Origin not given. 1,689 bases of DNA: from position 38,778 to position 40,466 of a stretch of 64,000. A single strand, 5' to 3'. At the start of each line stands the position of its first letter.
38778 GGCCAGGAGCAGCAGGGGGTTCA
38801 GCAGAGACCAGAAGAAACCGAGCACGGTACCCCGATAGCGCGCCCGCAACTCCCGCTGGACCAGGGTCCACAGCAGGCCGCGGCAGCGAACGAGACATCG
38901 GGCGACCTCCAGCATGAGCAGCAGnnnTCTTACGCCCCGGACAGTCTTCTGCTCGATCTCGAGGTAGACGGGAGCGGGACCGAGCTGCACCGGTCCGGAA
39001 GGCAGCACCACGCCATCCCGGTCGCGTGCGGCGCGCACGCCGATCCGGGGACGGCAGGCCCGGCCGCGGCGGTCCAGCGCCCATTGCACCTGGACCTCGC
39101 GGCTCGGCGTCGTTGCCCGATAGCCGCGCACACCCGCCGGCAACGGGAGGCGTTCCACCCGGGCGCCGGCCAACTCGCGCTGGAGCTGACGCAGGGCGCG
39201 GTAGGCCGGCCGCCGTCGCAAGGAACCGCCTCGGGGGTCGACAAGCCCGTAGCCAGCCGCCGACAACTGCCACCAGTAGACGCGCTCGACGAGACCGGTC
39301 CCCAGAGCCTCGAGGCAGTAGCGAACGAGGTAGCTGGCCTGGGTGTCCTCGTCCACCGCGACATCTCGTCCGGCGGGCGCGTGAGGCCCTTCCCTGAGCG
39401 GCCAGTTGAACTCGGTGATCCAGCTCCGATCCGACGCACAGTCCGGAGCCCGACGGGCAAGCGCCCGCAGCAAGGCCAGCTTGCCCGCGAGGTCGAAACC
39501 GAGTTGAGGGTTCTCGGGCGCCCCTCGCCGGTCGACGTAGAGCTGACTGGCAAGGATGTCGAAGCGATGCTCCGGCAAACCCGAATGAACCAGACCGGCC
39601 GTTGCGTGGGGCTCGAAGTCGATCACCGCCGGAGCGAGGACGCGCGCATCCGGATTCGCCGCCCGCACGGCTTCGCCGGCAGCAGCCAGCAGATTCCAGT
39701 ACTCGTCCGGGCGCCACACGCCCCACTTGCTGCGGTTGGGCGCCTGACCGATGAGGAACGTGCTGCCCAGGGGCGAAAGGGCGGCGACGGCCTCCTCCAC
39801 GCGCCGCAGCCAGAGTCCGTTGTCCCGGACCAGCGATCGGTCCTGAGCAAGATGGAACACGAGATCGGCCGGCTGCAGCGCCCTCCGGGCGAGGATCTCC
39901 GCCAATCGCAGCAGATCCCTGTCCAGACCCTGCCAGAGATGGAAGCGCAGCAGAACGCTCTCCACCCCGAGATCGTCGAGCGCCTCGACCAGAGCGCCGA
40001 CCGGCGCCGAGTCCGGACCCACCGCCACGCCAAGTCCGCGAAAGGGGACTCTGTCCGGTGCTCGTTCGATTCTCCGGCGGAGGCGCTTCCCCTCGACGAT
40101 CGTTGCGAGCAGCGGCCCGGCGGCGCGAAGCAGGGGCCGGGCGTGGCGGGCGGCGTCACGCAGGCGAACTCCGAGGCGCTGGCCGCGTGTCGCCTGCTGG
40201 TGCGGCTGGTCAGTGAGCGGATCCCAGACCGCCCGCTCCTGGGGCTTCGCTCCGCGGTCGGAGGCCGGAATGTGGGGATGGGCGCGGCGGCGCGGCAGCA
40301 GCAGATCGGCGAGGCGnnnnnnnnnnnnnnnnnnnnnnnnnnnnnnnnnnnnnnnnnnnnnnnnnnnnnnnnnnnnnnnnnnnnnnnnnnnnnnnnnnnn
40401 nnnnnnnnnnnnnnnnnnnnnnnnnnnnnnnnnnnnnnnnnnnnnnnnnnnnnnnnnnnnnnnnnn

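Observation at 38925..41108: Single polypeptide joining an LPS-kinase fold to a glycoside-hydrolase-like barrel with non-canonical catalytic motifs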

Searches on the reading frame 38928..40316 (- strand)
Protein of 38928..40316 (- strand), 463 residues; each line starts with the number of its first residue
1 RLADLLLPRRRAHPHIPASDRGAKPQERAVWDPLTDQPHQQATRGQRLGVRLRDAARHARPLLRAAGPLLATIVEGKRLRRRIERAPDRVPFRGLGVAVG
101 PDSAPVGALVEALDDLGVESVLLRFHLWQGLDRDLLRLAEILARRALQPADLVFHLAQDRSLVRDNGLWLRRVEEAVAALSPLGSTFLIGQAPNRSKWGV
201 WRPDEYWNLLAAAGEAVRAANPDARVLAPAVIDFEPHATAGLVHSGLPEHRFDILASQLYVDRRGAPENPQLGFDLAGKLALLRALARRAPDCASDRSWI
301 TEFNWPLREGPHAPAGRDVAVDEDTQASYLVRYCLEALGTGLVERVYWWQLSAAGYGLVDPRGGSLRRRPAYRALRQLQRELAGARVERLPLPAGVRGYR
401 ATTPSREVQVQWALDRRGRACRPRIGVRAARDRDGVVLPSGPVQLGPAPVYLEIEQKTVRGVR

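Call 16: predict_structure(alignment_id=A2)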
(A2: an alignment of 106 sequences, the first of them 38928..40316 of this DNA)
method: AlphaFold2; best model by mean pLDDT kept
length: 463 residues; sequences in the alignment: 106
mean_pLDDT: 91.2   pTM: 0.92
mean pLDDT of the five models: 91.2, 90.5, 90.5, 90.3, 89.7
residues with pLDDT >= 90: 337; 70-90: 93; 50-70: 31; < 50: 2
segments of 3 or more residues with pLDDT < 50: none
pLDDT, mean of each block of 10 residues (from residue 1): 59 79 85 81 87 91 97 98 95 97 94 97 96 98 93 94 92 98 96 61 91 98 97 93 97 95 82 95 98 98 92 72 96 97 96 93 93 98 97 95 97 91 86 95 93 84 52
secondary structure, 60 per line:
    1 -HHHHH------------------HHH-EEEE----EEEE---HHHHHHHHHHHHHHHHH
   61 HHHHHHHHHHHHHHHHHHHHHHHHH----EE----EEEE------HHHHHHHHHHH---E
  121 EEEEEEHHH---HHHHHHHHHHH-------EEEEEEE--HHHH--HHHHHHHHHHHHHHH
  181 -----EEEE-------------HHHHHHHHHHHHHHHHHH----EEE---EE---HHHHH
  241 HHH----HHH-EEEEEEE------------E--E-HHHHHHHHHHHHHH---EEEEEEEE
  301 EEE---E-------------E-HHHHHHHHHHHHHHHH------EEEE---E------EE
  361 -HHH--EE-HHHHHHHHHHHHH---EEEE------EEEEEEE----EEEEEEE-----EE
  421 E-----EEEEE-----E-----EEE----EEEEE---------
elements in order: H2-6 E29-32 E37-40 H44-85 E96-99 H106-116 E120-126 H133-143 E151-157 H160-163 H166-180 E186-189 H203-220 E225-227 H236-243 E252-258 H276-289 E293-303 H323-338 E345-348 H370-382 E386-389 E396-402 E407-413 E419-421 E427-431 E443-445 E450-454

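Call 20: search_protein_families(library=pfam, proteins=[window:38928-40316:-], max_evalue=0.01)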
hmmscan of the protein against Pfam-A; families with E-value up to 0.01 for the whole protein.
window:38928-40316:- (463 aa): 0 families

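Call 30: search_solved_structures(query=A4, max_evalue=10, show_alignments=4)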
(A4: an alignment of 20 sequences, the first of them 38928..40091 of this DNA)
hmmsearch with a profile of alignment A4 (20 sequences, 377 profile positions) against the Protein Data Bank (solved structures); distinct sequences matched with E-value up to 10: 4.
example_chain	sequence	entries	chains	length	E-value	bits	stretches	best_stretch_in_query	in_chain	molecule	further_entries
5jvk_A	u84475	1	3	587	0.21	13.7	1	243-358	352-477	Uncharacterized protein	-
8b73_A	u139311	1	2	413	0.66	12.1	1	240-299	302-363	Beta-xylanase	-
2czv_C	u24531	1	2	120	0.94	11.6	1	58-145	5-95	Ribonuclease P protein component 2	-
3fhk_A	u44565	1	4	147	1.8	10.7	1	296-357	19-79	UPF0403 protein yphP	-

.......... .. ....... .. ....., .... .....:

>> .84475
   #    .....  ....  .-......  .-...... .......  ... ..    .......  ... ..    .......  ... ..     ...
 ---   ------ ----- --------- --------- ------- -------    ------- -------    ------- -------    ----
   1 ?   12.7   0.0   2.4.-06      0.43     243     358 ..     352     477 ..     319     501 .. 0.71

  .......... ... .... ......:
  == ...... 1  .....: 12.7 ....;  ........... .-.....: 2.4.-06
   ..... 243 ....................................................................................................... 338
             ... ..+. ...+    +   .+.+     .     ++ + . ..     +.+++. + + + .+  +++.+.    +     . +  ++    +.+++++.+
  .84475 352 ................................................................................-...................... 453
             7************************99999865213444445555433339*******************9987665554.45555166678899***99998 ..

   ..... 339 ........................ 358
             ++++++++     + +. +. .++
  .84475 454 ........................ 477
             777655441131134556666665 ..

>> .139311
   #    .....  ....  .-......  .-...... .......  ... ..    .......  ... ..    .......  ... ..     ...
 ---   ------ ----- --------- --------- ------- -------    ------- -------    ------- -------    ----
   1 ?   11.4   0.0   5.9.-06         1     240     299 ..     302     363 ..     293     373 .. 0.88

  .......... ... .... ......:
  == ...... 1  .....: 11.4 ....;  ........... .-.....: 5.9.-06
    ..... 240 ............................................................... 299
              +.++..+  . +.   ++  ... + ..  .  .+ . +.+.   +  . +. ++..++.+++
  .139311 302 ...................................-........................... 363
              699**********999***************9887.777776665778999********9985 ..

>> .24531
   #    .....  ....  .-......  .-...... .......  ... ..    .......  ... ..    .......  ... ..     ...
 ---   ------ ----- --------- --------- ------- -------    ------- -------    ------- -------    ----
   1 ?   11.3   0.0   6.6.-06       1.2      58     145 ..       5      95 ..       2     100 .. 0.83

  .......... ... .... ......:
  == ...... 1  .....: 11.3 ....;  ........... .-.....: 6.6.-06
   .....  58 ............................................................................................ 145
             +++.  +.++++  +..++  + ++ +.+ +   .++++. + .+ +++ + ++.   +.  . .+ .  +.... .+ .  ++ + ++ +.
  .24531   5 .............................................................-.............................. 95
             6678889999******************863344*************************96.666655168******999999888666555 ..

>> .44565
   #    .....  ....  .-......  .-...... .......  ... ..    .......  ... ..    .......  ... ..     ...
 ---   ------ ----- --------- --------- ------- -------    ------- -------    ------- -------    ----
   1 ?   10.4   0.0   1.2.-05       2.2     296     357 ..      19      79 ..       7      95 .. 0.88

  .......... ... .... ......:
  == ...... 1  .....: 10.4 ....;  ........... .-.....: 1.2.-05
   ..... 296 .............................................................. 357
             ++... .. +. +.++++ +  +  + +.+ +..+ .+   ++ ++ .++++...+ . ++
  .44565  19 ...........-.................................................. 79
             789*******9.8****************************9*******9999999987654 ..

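Call 31: search_protein_families(library=pfam, alignment_id=A4, max_evalue=10)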
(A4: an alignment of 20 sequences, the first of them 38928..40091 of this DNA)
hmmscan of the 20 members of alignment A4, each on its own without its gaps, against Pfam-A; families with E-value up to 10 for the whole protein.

A. member 1, window:38928-40091:- (388 aa): 1 family
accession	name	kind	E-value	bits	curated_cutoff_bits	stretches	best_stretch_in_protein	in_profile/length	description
PF13472.12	Lipase_GDSL_2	-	0.11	13.4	32.9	1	63-162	23-116/178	GDSL-like Lipase/Acylhydrolase family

B. families by the number of members that match (of 20 scanned): 5 families
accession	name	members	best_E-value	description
PF07197.17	DUF1409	2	0.061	Protein of unknown function (DUF1409)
PF10090.15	HPTransfase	2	0.076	Histidine phosphotransferase C-terminal domain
PF13472.12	Lipase_GDSL_2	1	0.11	GDSL-like Lipase/Acylhydrolase family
PF20695.2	UbiD_N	1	0.18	3-octaprenyl-4-hydroxybenzoate carboxy-lyase N-terminal domain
PF19191.5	HEF_HK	1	0.3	HEF_HK domain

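Call 42: search_dna_similar(query=window:38928-40091:-, collection=plasmids, mode=protein, max_evalue=10, max_rows=25)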
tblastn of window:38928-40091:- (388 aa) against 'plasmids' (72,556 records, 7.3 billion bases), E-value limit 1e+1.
Records with a match: 6; places in all: 6; records where one place covers at least 80% of the query: 0.
Best place of each record, by identity: <60% 6.
By first word of the organism name: Paraburkholderia 4; Comamonadaceae 1; Streptomyces 1.
By predicted mobility (MOB-suite, as given by PLSDB): non-mobilizable 6.
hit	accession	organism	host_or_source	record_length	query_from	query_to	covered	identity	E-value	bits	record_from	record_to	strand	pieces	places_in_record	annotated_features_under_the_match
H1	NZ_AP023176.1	Paraburkholderia largidicola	Physopelta gutta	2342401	224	377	40%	29.5%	8e+0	37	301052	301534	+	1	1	none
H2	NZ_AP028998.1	Paraburkholderia sp. 22B1P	-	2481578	224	377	40%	29.5%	8e+0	37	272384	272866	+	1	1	none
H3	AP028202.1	Paraburkholderia largidicola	Physopelta gutta,midgut,Midgut crypts ...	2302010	224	377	40%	29.5%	9e+0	36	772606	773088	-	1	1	hypothetical protein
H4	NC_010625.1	Paraburkholderia phymatum STM815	-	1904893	224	377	40%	25.7%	1e+0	39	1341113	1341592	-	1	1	record has no annotation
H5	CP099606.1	Comamonadaceae bacterium OTU4NAUVB1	Arabidopsis thaliana,pure culture,leaf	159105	224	337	29%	31.9%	5e-1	40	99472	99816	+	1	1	hypothetical protein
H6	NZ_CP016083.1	Streptomyces sp. SAT1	Adenophora trachelioides Maxim.,single ...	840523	283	373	23%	37.2%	7e+0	37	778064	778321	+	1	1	cytochrome P450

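Call 43: get_annotated_region(hit=H5, flank=4000)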
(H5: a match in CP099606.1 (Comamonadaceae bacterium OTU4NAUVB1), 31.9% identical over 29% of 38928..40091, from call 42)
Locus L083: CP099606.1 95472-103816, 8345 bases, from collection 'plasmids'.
description: Comamonadaceae bacterium OTU4NAUVB1 plasmid unnamed4, complete sequence
organism: Comamonadaceae bacterium OTU4NAUVB1 (NCBI taxid 2952996)
taxonomy: Bacteria; Pseudomonadota; Betaproteobacteria; Burkholderiales; Comamonadaceae; ; Comamonadaceae bacterium OTU4NAUVB1
host: -; source: Arabidopsis thaliana,pure culture,leaf; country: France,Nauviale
typing (MOB-suite, as given by PLSDB): non-mobilizable
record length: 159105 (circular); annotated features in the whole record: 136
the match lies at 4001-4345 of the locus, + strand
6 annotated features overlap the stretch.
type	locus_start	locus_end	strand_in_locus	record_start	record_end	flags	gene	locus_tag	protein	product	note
CDS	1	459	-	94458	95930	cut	-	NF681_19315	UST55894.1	hypothetical protein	-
CDS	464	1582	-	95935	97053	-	-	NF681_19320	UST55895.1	glycosyltransferase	-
CDS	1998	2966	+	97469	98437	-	-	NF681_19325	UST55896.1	hypothetical protein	-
CDS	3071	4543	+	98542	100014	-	-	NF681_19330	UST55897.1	hypothetical protein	-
CDS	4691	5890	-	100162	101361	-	-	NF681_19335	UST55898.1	polysaccharide pyruvyl transferase family protein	-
CDS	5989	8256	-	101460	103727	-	-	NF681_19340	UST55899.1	polysaccharide biosynthesis tyrosine autokinase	-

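Call 44: get_annotated_region(hit=H3, flank=4000)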
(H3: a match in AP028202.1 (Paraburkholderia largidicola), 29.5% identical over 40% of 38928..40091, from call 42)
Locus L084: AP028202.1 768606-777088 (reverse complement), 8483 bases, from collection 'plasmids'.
description: Paraburkholderia sp. F2 plasmid PPGUF2_p1 DNA, complete genome
organism: Paraburkholderia largidicola (NCBI taxid 3014751)
taxonomy: Bacteria; Pseudomonadota; Betaproteobacteria; Burkholderiales; Burkholderiaceae; Paraburkholderia; Paraburkholderia largidicola
host: -; source: Physopelta gutta,midgut,Midgut crypts of sting bug Physopelta gutta; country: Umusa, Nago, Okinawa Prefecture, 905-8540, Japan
typing (MOB-suite, as given by PLSDB): non-mobilizable
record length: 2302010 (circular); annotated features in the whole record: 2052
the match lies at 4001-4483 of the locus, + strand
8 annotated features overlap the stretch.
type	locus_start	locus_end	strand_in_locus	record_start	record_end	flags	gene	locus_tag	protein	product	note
CDS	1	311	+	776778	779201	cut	-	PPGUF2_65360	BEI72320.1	hypothetical protein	-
CDS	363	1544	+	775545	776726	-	-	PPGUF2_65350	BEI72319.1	glycosyltransferase family 1 protein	-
CDS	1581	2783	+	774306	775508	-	-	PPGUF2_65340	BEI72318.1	hypothetical protein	-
CDS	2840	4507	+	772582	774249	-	-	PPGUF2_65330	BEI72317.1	hypothetical protein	-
CDS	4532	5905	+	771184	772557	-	-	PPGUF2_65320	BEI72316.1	oligosaccharide flippase family protein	-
CDS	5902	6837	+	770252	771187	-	-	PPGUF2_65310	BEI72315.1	glycosyltransferase family 2 protein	-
CDS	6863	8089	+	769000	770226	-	-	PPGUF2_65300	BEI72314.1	flippase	-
CDS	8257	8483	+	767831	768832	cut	-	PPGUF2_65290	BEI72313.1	glycosyltransferase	-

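Call 45: search_protein_families(library=pfam, proteins=[L083:3071-4543:+, L084:2840-4507:+], max_evalue=0.1)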
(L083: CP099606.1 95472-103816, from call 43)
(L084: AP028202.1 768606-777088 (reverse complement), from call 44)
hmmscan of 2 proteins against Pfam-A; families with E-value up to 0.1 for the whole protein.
L083:3071-4543:+ (490 aa): 1 family
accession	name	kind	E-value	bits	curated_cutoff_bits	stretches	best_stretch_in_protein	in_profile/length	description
PF11790.14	Glyco_hydro_cc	-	0.034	14.1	21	0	302-361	160-212/237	Glycosyl hydrolase catalytic core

L084:2840-4507:+ (555 aa): 4 families
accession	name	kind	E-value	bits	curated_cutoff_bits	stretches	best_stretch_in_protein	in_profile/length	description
PF00332.24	Glyco_hydro_17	-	1.6e-06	28.4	28.2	1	378-457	217-301/306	Glycosyl hydrolases family 17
PF18989.5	DUF5722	-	0.0075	15.6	30.5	1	369-460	273-363/393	Family of unknown function (DUF5722)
PF00232.24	Glyco_hydro_1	-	0.0082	15.1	22.6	1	178-278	71-170/453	Glycosyl hydrolase family 1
PF00331.26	Glyco_hydro_10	-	0.037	13.7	22.1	1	188-275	47-130/311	Glycosyl hydrolase family 10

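Call 50: find_homologous_proteins(query=A5, max_evalue=0.001)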
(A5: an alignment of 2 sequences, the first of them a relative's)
Query A5 (2 sequences) (490 aa, profile of the alignment): 50 proteins with E <= 0.001 among 8000 candidates.
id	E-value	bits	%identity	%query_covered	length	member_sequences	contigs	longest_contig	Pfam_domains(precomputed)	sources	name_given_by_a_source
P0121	2.2e-270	917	100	100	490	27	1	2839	-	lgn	-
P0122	1.5e-162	561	68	87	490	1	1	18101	-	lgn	-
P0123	9.5e-160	552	67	88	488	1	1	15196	-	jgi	jgi:hypothetical protein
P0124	2.4e-155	537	62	96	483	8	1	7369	-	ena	-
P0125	2.5e-155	537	66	90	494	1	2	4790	-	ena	-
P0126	3.0e-155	537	64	93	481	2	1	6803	-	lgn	-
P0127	8.7e-155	535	65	90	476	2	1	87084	-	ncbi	ncbi:hypothetical protein BH11PSE13_BH11PSE13_20500 [soil metagenome]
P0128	9.0e-155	535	65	90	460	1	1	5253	-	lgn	-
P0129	4.7e-153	529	67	90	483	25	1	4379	-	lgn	-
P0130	5.3e-153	529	64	92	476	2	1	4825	-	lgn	-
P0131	2.9e-150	520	64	90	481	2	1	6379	-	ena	-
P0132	1.7e-148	514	64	86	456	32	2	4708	-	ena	-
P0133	2.9e-119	418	57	85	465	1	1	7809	-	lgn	-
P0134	6.6e-105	370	53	80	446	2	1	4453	-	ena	-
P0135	7.8e-105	370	52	80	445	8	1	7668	-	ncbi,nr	ncbi:MAG TPA: hypothetical protein VGQ23_00680 [Burkholderiaceae bacterium]|nr:hypothetical protein 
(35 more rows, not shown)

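Call 64: search_protein_representatives(protein=window:38928-40091:-)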
Query: 388 residues. Proteins with E-value up to 0.001 (for the whole library): 550; up to 1e-10: 320; up to 1e-30: 190. The best 150 are listed.
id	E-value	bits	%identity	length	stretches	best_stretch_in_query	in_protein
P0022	3.9e-168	576.2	73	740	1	2-380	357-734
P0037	7.1e-98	344.8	53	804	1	17-379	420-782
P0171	1.7e-92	327.1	51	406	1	12-376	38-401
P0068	2.2e-86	306.9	52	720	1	3-380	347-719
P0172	5.6e-86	305.7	54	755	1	9-380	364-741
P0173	5.3e-85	302.4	48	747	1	4-381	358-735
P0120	9.0e-85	301.7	50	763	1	13-378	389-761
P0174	1.5e-83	297.7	47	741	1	15-381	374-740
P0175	1.3e-82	294.6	47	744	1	2-380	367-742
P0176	2.5e-81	290.3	52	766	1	14-348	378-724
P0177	9.3e-81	288.5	52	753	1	16-380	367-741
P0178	3.1e-80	286.7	50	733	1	10-316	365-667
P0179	4.1e-76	273.2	44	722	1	12-379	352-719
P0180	2.4e-75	270.6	44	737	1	6-379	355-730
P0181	5.1e-75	269.6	50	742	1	7-351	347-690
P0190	7.2e-57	209.8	39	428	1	18-379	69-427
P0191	1.1e-55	205.9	40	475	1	19-377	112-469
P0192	9.9e-55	202.8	42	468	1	3-324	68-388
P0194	5.2e-53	197.1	40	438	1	14-377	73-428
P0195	1.5e-52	195.5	41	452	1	12-378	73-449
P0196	2.5e-52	194.9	42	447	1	6-327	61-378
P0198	5.0e-52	193.8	42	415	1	19-342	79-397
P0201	4.5e-50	187.4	35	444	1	21-377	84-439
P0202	1.4e-49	185.8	34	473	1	20-379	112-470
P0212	1.0e-47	179.7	41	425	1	21-351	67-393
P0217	7.3e-47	176.8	42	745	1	3-377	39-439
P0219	2.1e-46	175.3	37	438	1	21-381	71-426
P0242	4.5e-43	164.4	36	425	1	17-377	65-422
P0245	7.6e-43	163.6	38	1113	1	8-377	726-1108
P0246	7.9e-43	163.6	35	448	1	19-344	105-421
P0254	7.4e-42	160.4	39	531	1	13-377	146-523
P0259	4.2e-41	157.9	34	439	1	22-377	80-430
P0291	8.2e-38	147.0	40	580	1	37-318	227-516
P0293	1.1e-37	146.7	32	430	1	13-383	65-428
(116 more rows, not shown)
